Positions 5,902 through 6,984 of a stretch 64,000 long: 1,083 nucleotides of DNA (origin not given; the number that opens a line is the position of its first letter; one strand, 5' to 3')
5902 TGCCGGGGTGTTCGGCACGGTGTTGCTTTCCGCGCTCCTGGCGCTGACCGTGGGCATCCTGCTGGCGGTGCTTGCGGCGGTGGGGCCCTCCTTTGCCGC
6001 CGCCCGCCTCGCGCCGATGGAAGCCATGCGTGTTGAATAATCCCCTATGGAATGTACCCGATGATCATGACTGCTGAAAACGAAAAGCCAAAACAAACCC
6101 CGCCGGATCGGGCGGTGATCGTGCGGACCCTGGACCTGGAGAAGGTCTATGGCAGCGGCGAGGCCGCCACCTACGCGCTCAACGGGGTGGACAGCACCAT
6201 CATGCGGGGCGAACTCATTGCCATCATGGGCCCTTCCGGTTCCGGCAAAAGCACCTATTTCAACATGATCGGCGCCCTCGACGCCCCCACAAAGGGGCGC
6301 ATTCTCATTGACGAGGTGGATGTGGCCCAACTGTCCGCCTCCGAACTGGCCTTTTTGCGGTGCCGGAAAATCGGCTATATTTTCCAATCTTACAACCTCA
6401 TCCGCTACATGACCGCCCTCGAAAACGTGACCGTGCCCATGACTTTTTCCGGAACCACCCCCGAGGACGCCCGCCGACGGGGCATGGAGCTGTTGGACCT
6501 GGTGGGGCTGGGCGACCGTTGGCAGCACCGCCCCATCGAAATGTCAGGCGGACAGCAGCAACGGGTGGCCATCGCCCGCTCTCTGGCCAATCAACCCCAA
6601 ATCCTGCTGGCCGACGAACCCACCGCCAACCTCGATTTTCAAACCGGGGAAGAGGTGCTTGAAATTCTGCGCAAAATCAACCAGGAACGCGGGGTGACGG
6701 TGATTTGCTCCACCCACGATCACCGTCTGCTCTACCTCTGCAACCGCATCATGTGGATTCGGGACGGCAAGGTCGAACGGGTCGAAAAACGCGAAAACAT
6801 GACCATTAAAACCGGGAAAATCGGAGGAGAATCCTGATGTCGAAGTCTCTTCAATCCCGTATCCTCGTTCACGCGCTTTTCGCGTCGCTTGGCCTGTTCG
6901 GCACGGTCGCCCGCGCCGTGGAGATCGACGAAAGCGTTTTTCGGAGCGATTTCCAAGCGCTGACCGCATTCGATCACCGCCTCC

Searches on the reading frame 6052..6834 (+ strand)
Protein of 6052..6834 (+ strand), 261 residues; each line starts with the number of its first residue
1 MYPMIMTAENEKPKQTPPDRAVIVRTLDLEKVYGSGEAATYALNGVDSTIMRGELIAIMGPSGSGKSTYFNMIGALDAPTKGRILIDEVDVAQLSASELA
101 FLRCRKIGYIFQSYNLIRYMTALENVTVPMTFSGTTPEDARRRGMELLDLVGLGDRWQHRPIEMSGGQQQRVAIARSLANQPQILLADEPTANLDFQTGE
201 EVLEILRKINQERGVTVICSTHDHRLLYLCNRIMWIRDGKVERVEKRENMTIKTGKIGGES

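Call 5: search_protein_families(library=pfam, proteins=[window:6052-6834:+], max_evalue=1)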
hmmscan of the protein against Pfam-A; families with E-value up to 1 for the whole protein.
window:6052-6834:+ (261 aa): 12 families
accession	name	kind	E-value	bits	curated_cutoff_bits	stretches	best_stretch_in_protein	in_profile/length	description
PF00005.33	ABC_tran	-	1.7e-32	113.3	25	1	43-192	1-137/137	ABC transporter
PF13304.12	AAA_21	-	6.9e-07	30.1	27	1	163-223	219-299/304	AAA domain, putative AbiEii toxin, Type IV TA system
PF02463.25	SMC_N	-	3.4e-06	27.1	40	1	163-235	136-210/220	RecF/RecN/SMC N terminal domain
PF13401.12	AAA_22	-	0.0018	19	27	1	54-218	6-119/130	AAA domain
PF13555.12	AAA_29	-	0.0047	17.1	27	1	49-70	18-39/61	P-loop containing region of AAA domain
PF13481.12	AAA_25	-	0.03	14.4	27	1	49-68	29-48/195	AAA domain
PF13238.12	AAA_18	-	0.033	15.1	29.4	1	56-101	1-44/128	AAA domain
PF03193.22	RsgA_GTPase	-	0.042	14.1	30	1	50-73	103-126/174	RsgA GTPase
PF01926.29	MMR_HSR1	-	0.053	14.1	21.9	0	56-73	2-19/113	50S ribosome-binding GTPase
PF25199.1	nSTAND_NTPase5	-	0.098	12.9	34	0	52-71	40-59/145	Novel STAND NTPase 5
PF13476.12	AAA_23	-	0.14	13.2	27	1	55-73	21-39/201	AAA domain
PF13604.12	AAA_30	-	0.23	11.6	27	0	51-74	15-39/191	AAA domain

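Call 6: search_protein_families(library=ncbifam, proteins=[window:6052-6834:+], max_evalue=1)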
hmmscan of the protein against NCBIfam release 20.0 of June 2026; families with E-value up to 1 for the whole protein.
window:6052-6834:+ (261 aa): 197 families (the best 25 are shown)
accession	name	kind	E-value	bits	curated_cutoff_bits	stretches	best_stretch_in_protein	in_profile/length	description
TIGR02211.1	LolD_lipo_ex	equivalog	1.6e-65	220.7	307.75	1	24-241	2-219/221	lipoprotein-releasing ABC transporter ATP-binding protein LolD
NF007826.0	PRK10535.1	equivalog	9.2e-63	212.5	966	1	25-247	6-227/648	macrolide ABC transporter ATP-binding protein/permease MacB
TIGR02982.1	heterocyst_DevA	subfamily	4.7e-62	209.5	295.8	1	25-241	3-219/220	ABC exporter ATP-binding subunit, DevA family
NF038007.1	ABC_ATP_DarD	equivalog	5.9e-61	205.7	375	1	28-240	6-217/218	darobactin export ABC transporter ATP-binding protein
NF008639.0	PRK11629.1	equivalog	4.7e-59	199.6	360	1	23-242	6-225/234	lipoprotein-releasing ABC transporter ATP-binding protein LolD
TIGR02673.1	FtsE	equivalog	6.9e-59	199.1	264.85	1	28-238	3-212/214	cell division ATP-binding protein FtsE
NF007879.0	PRK10584.1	equivalog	1.5e-57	195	336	1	23-242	6-225/228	putative ABC transporter ATP-binding protein YbbA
TIGR02315.1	ABC_phnC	equivalog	1.7e-54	184.8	266.1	1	24-241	2-224/243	phosphonate ABC transporter ATP-binding protein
NF040933.2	ABC_arch_GlcV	equivalog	5e-52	176.9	450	1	24-249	3-228/357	glucose ABC transporter ATP-binding protein GlcV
TIGR03608.1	L_ocin_972_ABC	subfamily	5.6e-52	176.2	254.85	1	42-234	13-204/206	putative bacteriocin export ABC transporter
TIGR02314.1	ABC_MetN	equivalog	2.7e-51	174.6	499.7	1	28-241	6-219/343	methionine ABC transporter ATP-binding protein MetN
TIGR01186.1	proV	subfamily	1.1e-49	169.6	326.6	1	40-246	6-213/363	betaine/proline/choline family ABC transporter ATP-binding protein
TIGR03005.1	ectoine_ehuA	equivalog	1.4e-48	165.3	345.4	1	41-248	14-232/252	ectoine/hydroxyectoine ABC transporter ATP-binding protein EhuA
NF007027.0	PRK09493.1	equivalog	2.4e-48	164.6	379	1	39-243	13-216/240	glutamine ABC transporter ATP-binding protein GlnQ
TIGR00968.1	3a0106s01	subfamily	4e-48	164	342.75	1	30-250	7-218/237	sulfate ABC transporter ATP-binding protein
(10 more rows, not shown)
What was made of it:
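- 6052..6837 (+): MacB/LolD-type ABC ATPase, translationally coupled to the giant permease. Pfam ABC_tran 1.7e-32; NCBIfam LolD/MacB/FtsE-like (calls 5, 6).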
